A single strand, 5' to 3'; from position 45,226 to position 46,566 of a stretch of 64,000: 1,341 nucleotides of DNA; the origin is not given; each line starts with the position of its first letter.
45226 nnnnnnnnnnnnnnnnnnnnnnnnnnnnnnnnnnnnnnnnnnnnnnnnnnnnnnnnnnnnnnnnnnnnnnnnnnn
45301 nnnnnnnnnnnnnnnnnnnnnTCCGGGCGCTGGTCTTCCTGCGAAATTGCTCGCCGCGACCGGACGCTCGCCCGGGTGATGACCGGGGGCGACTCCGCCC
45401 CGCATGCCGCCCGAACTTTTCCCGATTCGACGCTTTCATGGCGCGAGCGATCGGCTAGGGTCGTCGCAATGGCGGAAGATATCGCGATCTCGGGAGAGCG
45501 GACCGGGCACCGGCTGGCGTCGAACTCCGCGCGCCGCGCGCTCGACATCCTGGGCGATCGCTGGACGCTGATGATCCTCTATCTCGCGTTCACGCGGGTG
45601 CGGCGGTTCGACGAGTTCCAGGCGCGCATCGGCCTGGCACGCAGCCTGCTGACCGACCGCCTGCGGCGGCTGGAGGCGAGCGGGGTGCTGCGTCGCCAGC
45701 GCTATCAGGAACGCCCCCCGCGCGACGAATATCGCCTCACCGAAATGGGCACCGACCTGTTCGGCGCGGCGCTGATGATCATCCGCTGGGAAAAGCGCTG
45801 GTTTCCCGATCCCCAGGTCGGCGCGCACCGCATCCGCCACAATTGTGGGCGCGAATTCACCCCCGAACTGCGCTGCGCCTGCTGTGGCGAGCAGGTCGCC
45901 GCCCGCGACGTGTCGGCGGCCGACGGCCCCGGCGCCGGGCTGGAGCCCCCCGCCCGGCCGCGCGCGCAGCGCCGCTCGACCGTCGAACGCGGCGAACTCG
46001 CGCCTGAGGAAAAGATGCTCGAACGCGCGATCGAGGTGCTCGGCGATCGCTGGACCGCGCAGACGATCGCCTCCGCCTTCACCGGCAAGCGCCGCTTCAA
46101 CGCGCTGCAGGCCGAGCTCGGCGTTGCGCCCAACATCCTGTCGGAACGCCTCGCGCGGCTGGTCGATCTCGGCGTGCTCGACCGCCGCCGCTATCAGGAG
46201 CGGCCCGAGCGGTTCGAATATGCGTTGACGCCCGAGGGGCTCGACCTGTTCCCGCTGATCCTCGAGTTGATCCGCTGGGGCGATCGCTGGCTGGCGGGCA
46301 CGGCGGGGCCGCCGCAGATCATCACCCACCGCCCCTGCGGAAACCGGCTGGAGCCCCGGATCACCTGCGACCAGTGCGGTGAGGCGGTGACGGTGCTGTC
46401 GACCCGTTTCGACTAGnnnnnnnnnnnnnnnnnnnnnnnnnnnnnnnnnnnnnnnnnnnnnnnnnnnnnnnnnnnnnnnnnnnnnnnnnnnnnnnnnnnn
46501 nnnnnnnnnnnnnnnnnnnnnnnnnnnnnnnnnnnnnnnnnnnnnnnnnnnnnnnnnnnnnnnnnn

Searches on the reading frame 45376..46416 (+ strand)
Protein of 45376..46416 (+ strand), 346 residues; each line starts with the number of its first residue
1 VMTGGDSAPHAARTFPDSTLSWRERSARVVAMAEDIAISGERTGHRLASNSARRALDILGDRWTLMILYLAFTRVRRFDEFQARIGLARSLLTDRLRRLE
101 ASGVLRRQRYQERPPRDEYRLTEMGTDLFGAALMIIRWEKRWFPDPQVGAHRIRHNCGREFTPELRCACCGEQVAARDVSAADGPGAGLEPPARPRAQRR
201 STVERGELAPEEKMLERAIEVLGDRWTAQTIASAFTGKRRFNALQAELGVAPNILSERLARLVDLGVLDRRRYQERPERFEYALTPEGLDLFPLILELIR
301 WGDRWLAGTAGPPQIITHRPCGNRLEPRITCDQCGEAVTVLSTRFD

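Call 7: search_protein_families(library=pfam, proteins=[window:45376-46416:+])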
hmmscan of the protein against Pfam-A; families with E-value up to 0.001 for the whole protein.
window:45376-46416:+ (346 aa): 5 families
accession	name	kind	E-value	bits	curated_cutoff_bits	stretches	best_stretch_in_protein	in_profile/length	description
PF01638.23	HxlR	-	4.1e-42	142.4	20.8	2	58-144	1-88/91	HxlR-like helix-turn-helix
PF13601.12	HTH_34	-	1.5e-07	31.9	27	0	67-132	6-72/80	Winged helix DNA-binding domain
PF03551.20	PadR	-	2.4e-06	27.9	27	0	94-127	36-71/75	Transcriptional regulator PadR-like family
PF01047.28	MarR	-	0.00012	22.3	24.6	0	79-109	21-51/59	MarR family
PF13412.12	HTH_24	-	0.0006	19.8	21.9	0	84-106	26-48/48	Winged helix-turn-helix DNA-binding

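Call 10: find_homologous_proteins(query=window:45376-46416:+)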
Query window:45376-46416:+ (346 aa): 702 proteins with E <= 0.001 among 8000 candidates; the best 120 are listed.
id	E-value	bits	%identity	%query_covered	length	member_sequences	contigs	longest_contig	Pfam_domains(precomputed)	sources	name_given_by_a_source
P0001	5.4e-208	708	100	91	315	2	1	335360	PF01638.24,PF03551.21,PF13601.13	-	-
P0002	2.5e-176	604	84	91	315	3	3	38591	PF01638.24,PF03551.21,PF13601.13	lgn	-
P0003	1.1e-174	598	84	91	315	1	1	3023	PF01638.24,PF13601.13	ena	-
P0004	7.8e-173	592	83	91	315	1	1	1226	PF01638.24,PF03551.21,PF13601.13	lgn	-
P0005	4.5e-170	583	82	91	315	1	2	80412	PF01638.24,PF03551.21,PF13601.13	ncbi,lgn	ncbi:MAG: helix-turn-helix domain-containing protein [Pseudomonadota bacterium]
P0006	1.7e-166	571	83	87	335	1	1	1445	PF01638.24,PF13601.13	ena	-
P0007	1.4e-165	568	80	90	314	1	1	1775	PF01638.24,PF03551.21,PF13601.13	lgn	-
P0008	4.4e-163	560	81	88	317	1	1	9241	PF01638.24,PF03551.21,PF13601.13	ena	-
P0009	4.5e-161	554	79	89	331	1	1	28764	PF01638.24,PF13601.13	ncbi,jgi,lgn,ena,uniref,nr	ncbi:helix-turn-helix domain-containing protein [Sphingomonas sp.]|uniref:winged helix-turn-helix tr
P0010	1.3e-159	549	78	88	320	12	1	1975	PF01638.24,PF03551.21,PF13601.13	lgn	-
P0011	2.5e-158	545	79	87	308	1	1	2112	PF01638.24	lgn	-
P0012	2.3e-154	532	71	97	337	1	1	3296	PF01638.24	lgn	-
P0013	1.1e-151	523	75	88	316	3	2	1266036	PF01638.24,PF13601.13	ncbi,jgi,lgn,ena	-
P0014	1.6e-151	522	75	87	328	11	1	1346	PF01638.24,PF21441.5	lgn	-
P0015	3.4e-151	521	73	91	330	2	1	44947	PF01638.24,PF13601.13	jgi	-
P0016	2.7e-150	518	71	90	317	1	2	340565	PF01638.24,PF03551.21,PF13601.13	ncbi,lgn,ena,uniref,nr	ncbi:winged helix-turn-helix transcriptional regulator [Sphingomonas hylomeconis]|uniref:Winged heli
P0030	2.0e-131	456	71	82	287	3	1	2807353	PF01638.24,PF03551.21,PF13601.13,PF21441.5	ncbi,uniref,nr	ncbi:winged helix-turn-helix transcriptional regulator [Allosphingosinicella indica]|uniref:Transcri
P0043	2.8e-129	449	68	85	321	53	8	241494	PF01638.24,PF03551.21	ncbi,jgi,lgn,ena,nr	ncbi:MAG: helix-turn-helix transcriptional regulator [Phenylobacterium sp.]|jgi:DNA-binding HxlR fam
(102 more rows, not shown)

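Call 12: find_encoding_contigs(protein=P0002, flank=10000, max_places=3)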
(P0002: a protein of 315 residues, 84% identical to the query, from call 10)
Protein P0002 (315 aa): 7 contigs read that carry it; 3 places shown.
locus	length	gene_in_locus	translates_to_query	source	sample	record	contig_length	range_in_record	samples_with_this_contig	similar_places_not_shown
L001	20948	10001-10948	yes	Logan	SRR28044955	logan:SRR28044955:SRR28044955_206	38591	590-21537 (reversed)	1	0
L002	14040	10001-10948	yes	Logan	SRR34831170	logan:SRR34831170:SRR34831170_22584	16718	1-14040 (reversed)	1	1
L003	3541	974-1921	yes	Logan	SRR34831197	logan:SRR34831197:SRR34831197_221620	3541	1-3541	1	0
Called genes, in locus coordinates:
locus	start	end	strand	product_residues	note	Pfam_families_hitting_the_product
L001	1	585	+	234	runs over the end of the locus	PF06057:VirJ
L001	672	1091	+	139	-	PF09917:DUF2147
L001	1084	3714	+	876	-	PF09924:LPG_synthase_C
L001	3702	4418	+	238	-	PF06057:VirJ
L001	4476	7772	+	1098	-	PF00704:Glyco_hydro_18, PF01522:Polysacc_deac_1, PF13506:Glyco_transf_21, PF00535:Glycos_transf_2, PF13641:Glyco_tranf_2_3, PF01644:Chitin_synth_1 (weak), PF03142:Chitin_synth_2 (faint), PF13632:Glyco_trans_2_3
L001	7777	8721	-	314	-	PF03060:NMO, PF01070:FMN_dh (faint)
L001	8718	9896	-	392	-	PF00108:Thiolase_N, PF02803:Thiolase_C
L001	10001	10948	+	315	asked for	PF01638:HxlR, PF13601:HTH_34 (faint), PF03551:PadR (faint), PF01638:HxlR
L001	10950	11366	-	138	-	PF07366:SnoaL (weak), PF07858:LEH (weak), PF12680:SnoaL_2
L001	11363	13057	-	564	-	PF00501:AMP-binding, PF13193:AMP-binding_C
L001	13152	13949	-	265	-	PF06966:DUF1295, PF02544:Steroid_dh (faint)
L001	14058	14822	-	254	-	PF00106:adh_short, PF08659:KR, PF13561:adh_short_C2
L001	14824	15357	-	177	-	PF13577:SnoaL_4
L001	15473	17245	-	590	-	PF00501:AMP-binding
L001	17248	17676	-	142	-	PF07858:LEH, PF14534:DUF4440 (weak), PF07366:SnoaL (faint), PF12680:SnoaL_2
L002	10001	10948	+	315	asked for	PF01638:HxlR, PF13601:HTH_34 (faint), PF03551:PadR (faint), PF01638:HxlR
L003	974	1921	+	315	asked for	PF01638:HxlR, PF13601:HTH_34 (faint), PF03551:PadR (faint), PF01638:HxlR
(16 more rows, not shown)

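Call 13: find_encoding_contigs(protein=P0005, flank=10000, max_places=2)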
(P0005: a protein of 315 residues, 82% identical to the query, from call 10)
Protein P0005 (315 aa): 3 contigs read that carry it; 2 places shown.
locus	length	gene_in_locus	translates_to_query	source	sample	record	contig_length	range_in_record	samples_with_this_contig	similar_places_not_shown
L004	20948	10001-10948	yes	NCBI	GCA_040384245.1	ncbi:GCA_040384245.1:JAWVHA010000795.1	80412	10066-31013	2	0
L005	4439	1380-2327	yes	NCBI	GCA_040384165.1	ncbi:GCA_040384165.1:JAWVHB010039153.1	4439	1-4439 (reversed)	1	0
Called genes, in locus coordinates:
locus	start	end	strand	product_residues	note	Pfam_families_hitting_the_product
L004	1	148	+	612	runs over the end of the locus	PF00270:DEAD, PF00271:Helicase_C, PF16124:RecQ_Zn_bind, PF09382:RQC, PF00570:HRDC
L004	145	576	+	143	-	PF04273:BLH_phosphatase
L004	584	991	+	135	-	-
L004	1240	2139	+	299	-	PF04116:FA_hydroxylase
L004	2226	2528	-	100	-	PF09650:PHA_gran_rgn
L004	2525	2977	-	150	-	PF00903:Glyoxalase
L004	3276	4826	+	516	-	PF20154:LNT_N, PF00795:CN_hydrolase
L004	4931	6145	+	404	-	PF00438:S-AdoMet_synt_N, PF02772:S-AdoMet_synt_M, PF02773:S-AdoMet_synt_C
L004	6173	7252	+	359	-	-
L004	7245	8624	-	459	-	PF00773:RNB, PF18614:RNase_II_C_S1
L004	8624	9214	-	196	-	PF14378:PAP2_3 (weak), PF01569:PAP2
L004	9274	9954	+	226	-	PF02390:Methyltransf_4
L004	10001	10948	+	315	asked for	PF01638:HxlR, PF13601:HTH_34 (faint), PF03551:PadR (faint), PF01638:HxlR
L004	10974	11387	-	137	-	PF07366:SnoaL (weak), PF07858:LEH (weak), PF12680:SnoaL_2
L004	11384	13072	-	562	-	PF00501:AMP-binding, PF13193:AMP-binding_C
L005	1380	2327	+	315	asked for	PF01638:HxlR, PF13601:HTH_34 (faint), PF03551:PadR (faint), PF01638:HxlR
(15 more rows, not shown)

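Call 14: find_encoding_contigs(protein=P0016, flank=10000, max_places=2)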
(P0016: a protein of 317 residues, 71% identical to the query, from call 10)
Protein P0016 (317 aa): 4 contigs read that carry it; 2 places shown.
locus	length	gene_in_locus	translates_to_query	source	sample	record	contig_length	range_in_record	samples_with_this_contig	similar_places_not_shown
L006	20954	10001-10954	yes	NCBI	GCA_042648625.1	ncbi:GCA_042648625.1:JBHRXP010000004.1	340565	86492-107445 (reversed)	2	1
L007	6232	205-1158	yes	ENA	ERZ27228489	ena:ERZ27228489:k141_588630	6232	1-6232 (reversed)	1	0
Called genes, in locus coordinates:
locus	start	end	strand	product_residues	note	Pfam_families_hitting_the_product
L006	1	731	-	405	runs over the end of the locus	PF00108:Thiolase_N, PF02803:Thiolase_C, PF22691:Thiolase_C_1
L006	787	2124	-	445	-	PF03137:OATP (faint), PF07690:MFS_1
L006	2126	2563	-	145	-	PF07366:SnoaL (weak), PF07858:LEH, PF12680:SnoaL_2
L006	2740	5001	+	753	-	PF07715:Plug, PF00593:TonB_dep_Rec_b-barrel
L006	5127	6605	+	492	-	PF03055:RPE65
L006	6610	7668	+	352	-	PF01113:DapB_N (weak)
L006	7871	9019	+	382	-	PF00108:Thiolase_N, PF00109:ketoacyl-synt (weak), PF02803:Thiolase_C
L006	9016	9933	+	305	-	PF03060:NMO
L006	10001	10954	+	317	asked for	PF01638:HxlR, PF13601:HTH_34 (faint), PF03551:PadR (faint), PF01638:HxlR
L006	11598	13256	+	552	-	PF08479:POTRA_2, PF03865:ShlB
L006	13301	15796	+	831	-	-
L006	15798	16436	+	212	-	-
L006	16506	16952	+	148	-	-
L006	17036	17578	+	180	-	PF00111:Fer2, PF13085:Fer2_3 (weak), PF01799:Fer2_2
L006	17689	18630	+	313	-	PF11776:RcnB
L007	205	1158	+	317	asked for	PF01638:HxlR, PF13601:HTH_34 (faint), PF03551:PadR (faint), PF01638:HxlR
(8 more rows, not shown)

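Call 16: find_encoding_contigs(protein=P0013, flank=10000, max_places=1)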
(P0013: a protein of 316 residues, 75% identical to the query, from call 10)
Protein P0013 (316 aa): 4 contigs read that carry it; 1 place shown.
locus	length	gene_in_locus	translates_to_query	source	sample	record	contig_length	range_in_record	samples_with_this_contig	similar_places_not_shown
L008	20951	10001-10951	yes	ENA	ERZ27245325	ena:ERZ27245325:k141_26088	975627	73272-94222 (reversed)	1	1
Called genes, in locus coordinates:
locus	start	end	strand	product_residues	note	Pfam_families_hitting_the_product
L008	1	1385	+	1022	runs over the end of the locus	PF07494:Reg_prop (faint), PF24684:Vgb_lyase (weak), PF07495:Y_Y_Y, PF07730:HisKA_3, PF02518:HATPase_c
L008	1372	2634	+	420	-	PF00990:GGDEF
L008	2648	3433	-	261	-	PF09490:CbtA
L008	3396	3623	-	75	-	PF09489:CbtB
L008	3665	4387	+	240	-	PF00300:His_Phos_1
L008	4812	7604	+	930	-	PF13620:CarboxypepD_reg, PF13715:CarbopepD_reg_2, PF07715:Plug, PF00593:TonB_dep_Rec_b-barrel, PF14905:OMP_b-brl_3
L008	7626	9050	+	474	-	PF16656:Pur_ac_phosph_N, PF00149:Metallophos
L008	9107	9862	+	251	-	-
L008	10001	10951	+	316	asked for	PF01638:HxlR, PF13601:HTH_34 (faint), PF01638:HxlR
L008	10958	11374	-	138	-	PF07858:LEH, PF12680:SnoaL_2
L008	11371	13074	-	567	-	PF00501:AMP-binding, PF13193:AMP-binding_C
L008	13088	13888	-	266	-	PF06966:DUF1295, PF02544:Steroid_dh (weak), PF04191:PEMT (weak)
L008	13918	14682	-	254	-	PF00106:adh_short, PF08659:KR, PF13561:adh_short_C2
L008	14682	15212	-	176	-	PF12893:Lumazine_bd_2 (faint), PF13577:SnoaL_4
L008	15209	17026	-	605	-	PF00501:AMP-binding, PF23562:AMP-binding_C_3 (weak)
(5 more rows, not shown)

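Call 17: find_encoding_contigs(protein=P0030, flank=10000, max_places=1)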
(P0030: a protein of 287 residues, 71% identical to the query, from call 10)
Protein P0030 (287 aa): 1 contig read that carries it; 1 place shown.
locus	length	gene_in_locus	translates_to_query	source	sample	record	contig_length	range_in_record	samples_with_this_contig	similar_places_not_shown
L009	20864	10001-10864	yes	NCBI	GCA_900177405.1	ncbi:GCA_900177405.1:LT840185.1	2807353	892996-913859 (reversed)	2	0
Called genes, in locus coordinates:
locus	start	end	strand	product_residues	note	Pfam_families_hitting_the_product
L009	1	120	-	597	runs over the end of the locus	PF01321:Creatinase_N, PF16189:Creatinase_N_2, PF00557:Peptidase_M24, PF16188:Peptidase_M24_C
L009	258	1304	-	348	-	PF02016:Peptidase_S66, PF17676:Peptidase_S66C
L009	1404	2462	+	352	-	PF08240:ADH_N, PF01262:AlaDh_PNT_C (faint), PF00107:ADH_zinc_N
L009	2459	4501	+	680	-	PF02897:Peptidase_S9_N, PF00326:Peptidase_S9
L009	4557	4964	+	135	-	PF04480:DUF559, PF18741:MTES_1575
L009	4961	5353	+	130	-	PF01643:Acyl-ACP_TE, PF13279:4HBT_2, PF03061:4HBT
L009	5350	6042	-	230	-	PF00561:Abhydrolase_1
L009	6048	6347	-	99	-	-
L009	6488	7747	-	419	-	PF02403:Seryl_tRNA_N, PF00587:tRNA-synt_2b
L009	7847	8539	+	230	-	PF00117:GATase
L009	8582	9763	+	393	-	PF00155:Aminotran_1_2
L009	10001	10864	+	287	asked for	PF01638:HxlR, PF13601:HTH_34 (faint), PF03551:PadR (faint), PF21441:DUF3860-like (faint), PF01638:HxlR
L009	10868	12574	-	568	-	PF00501:AMP-binding, PF13193:AMP-binding_C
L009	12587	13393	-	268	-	PF06966:DUF1295, PF02544:Steroid_dh (faint)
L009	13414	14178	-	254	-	PF00106:adh_short, PF13561:adh_short_C2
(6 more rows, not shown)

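Call 18: find_encoding_contigs(protein=P0043, flank=10000, max_places=2)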
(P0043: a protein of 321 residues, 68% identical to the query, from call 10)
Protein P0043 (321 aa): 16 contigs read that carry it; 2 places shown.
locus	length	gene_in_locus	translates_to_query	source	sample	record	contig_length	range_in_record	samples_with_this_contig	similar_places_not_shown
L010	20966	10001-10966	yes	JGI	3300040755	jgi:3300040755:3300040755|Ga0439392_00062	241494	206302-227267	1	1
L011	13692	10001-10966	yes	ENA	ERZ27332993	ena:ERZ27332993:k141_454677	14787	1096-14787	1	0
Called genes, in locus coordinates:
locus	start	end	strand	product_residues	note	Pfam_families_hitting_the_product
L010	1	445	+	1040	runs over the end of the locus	PF00873:ACR_tran, PF03176:MMPL, PF02355:SecD_SecF_C (faint)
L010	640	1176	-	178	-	-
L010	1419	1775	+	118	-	PF13682:CZB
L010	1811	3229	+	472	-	PF01471:PG_binding_1, PF03734:YkuD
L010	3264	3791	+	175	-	PF05951:Peptidase_M15_2, PF08291:Peptidase_M15_3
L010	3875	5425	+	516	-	PF00501:AMP-binding, PF13193:AMP-binding_C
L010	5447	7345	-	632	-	PF00270:DEAD, PF00271:Helicase_C, PF03880:DbpA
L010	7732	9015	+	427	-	PF00108:Thiolase_N (weak), PF02803:Thiolase_C, PF22691:Thiolase_C_1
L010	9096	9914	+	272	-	PF06966:DUF1295, PF02544:Steroid_dh (weak), PF04191:PEMT (weak)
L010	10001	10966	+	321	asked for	PF01638:HxlR, PF03551:PadR (faint), PF01638:HxlR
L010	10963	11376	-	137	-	PF07366:SnoaL (faint), PF12680:SnoaL_2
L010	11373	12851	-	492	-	PF03055:RPE65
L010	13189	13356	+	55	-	PF04325:DUF465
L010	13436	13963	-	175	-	PF01583:APS_kinase (weak), PF13671:AAA_33, PF13207:AAA_17 (weak), PF13238:AAA_18, PF01202:SKI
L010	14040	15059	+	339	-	PF00106:adh_short, PF08659:KR, PF13561:adh_short_C2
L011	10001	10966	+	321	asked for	PF01638:HxlR, PF03551:PadR (faint), PF01638:HxlR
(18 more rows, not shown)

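Call 22: find_related_loci(query=A1, collection=genome_contigs, flank=10000)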
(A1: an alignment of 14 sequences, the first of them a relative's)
Query A1 (315 aa) in genome_contigs; peptide patterns used: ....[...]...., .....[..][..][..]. (x = any residue, [..] = any of these).
300 stretches matched a pattern; 290 encode a relative of the query (tblastn E <= 1e-3); the best 80 are kept; 79 distinct loci.
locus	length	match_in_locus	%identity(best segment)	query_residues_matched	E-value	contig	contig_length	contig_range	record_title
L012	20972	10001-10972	82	1-315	2e-171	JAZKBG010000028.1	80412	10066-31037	MAG: Pseudomonadota bacterium isolate ADI_H3L2_1_122_18_3-bin068_1 ADIH3L21_B068_1_000000000028, whole genome shotgun se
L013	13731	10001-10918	79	10-315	4e-163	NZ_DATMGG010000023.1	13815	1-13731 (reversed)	MAG: Sphingomonas sp. isolate SMAG_U13483 k141_136327, whole genome shotgun sequence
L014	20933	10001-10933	78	8-312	5e-159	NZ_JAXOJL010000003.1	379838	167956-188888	Sphingomonas sp. GB1N7 Y668_3, whole genome shotgun sequence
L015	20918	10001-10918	76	8-312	6e-157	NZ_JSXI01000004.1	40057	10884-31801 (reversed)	Sphingomonas sp. ERG5 Contig4, whole genome shotgun sequence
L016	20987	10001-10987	71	1-312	2e-150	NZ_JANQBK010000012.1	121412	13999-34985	Sphingomonas hylomeconis strain CCTCC AB 2013304 contig12, whole genome shotgun sequence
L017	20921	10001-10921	72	6-312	3e-146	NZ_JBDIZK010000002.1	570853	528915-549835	Sphingomonas rustica strain HF-S3 contig2, whole genome shotgun sequence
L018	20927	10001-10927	70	6-314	1e-142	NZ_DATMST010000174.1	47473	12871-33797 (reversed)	MAG: Sphingopyxis sp. isolate SMAG_U12993 k141_99641, whole genome shotgun sequence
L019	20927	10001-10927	69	6-314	2e-141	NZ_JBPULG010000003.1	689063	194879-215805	Sphingopyxis sp. R3-92 3, whole genome shotgun sequence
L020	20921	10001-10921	69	8-314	2e-140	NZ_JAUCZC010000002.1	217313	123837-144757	MAG: Blastomonas sp. isolate CZS25K_Bin1_fgap_4228_1 Contig_311, whole genome shotgun sequence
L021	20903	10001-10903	71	16-309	3e-136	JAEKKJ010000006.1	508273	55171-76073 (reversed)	MAG: Caulobacterales bacterium isolate SH_71_19 SH_S37_scaffold_1, whole genome shotgun sequence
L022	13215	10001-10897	71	10-309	6e-136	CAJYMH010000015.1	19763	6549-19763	MAG: uncultured Caulobacter sp. isolate S2C19659_SP238 genome assembly, contig: S2Ck127_86662, whole genome shotgun sequ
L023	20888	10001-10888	70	16-312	2e-134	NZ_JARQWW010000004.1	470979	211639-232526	Caulobacter segnis strain FS NODE_4_length_470979_cov_160.679483, whole genome shotgun sequence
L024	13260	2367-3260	69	16-312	8e-133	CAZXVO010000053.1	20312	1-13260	MAG TPA_asm: uncultured Phenylobacterium sp. isolate SRP285395_co2_86 genome assembly, contig: NODE_4189_length_20312_co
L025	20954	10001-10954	69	16-312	1e-132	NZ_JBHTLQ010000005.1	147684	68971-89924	Phenylobacterium conjunctum strain CCUG 55074 GCM70027384_17, whole genome shotgun sequence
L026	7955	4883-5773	67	16-312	1e-131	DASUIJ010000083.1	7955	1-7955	MAG TPA_asm: Phenylobacterium sp. isolate SMAG_U1457 k141_384213, whole genome shotgun sequence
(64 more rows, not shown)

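Call 29: search_solved_structures(query=P0001, max_evalue=0.001, show_alignments=2)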
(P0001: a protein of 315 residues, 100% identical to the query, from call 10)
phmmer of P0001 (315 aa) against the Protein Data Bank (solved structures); distinct sequences matched with E-value up to 0.001: 14.
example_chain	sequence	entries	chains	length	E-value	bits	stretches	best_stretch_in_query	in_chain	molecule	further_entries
2f2e_A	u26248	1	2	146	1.4e-18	70.2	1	10-148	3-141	PA1607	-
4gcv_A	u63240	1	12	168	2.6e-17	66.1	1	174-291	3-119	Putative transcription protein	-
4a5n_A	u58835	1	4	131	5.7e-12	48.5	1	23-108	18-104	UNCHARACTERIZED HTH-TYPE TRANSCRIPTIONAL REGULATOR YYBR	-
4a5m_A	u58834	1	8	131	7.7e-12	48.1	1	24-108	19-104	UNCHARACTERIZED HTH-TYPE TRANSCRIPTIONAL REGULATOR YYBR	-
1z7u_A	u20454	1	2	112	1.3e-11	47.4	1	20-109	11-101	hypothetical protein EF0647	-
2fsw_A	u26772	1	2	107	7.7e-11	44.8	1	21-97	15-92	PG_0823 protein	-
2hzt_A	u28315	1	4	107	9.4e-11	44.5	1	23-111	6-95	Putative HTH-type transcriptional regulator ytcD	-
7bze_A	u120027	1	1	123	2.4e-08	36.6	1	20-111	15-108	HTH-type transcriptional activator HxlR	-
5hs7_A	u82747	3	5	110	2.9e-08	36.3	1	22-108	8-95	HTH-type transcriptional regulator YodB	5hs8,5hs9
7bzd_A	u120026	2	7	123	4.8e-08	35.6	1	24-111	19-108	HTH-type transcriptional activator HxlR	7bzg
1yyv_A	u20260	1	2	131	1.9e-07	33.7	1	20-123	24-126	putative transcriptional regulator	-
7kd3_A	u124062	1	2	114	2e-06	30.3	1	24-100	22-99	Putative transcriptional regulator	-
9wvg_C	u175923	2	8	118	2.5e-06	30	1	24-110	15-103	Uncharacterized HTH-type transcriptional regulator YdzF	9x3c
3df8_A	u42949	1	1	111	0.00037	22.8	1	185-269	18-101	possible HxlR family transcriptional factor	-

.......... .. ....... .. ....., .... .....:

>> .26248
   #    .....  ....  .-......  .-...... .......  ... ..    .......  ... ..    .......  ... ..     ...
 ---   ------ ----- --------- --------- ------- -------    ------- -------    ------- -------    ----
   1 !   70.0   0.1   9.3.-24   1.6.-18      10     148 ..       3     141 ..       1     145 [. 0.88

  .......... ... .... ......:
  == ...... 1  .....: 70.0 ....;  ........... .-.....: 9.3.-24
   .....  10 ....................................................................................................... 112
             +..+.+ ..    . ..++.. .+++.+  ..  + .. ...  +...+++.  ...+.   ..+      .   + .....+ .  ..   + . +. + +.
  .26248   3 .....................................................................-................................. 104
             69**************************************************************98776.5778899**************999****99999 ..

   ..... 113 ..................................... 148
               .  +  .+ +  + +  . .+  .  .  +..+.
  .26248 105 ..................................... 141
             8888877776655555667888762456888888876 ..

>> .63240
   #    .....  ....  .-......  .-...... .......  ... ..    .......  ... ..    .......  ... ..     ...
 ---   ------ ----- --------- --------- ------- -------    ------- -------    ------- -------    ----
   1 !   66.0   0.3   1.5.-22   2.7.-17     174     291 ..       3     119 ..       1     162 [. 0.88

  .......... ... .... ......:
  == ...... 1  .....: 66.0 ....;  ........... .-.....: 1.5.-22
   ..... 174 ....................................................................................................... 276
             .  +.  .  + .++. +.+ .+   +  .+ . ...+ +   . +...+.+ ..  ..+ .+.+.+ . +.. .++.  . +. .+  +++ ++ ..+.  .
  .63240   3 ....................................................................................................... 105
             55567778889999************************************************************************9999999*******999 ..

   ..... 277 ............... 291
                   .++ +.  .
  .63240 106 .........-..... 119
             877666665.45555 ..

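Call 38: predict_structure(alignment_id=A2)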
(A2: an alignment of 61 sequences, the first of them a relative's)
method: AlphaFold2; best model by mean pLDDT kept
length: 315 residues; sequences in the alignment: 61
mean_pLDDT: 87.7   pTM: 0.85
mean pLDDT of the five models: 87.7, 86.8, 85.3, 84.5, 83.5
residues with pLDDT >= 90: 209; 70-90: 77; 50-70: 9; < 50: 20
segments of 3 or more residues with pLDDT < 50: 1-13, 167-173
pLDDT, mean of each block of 10 residues (from residue 1): 30 67 89 93 93 91 95 96 93 97 96 92 96 97 93 88 57 67 87 84 88 86 89 94 91 95 95 92 95 97 96 88
secondary structure, 60 per line:
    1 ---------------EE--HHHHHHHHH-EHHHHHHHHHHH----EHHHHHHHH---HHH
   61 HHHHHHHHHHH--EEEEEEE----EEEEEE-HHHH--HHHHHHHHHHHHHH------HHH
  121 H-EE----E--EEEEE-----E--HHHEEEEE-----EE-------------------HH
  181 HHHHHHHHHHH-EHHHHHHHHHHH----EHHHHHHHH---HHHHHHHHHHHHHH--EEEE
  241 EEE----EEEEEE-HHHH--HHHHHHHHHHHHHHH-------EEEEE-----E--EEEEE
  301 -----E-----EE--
elements in order: H20-28 H31-41 H47-54 H58-71 E74-80 E85-90 H92-95 H98-111 H118-121 E132-136 E148-152 H179-191 H194-204 H210-217 H221-234 E237-243 E248-253 H255-258 H261-275 E283-287 E296-300
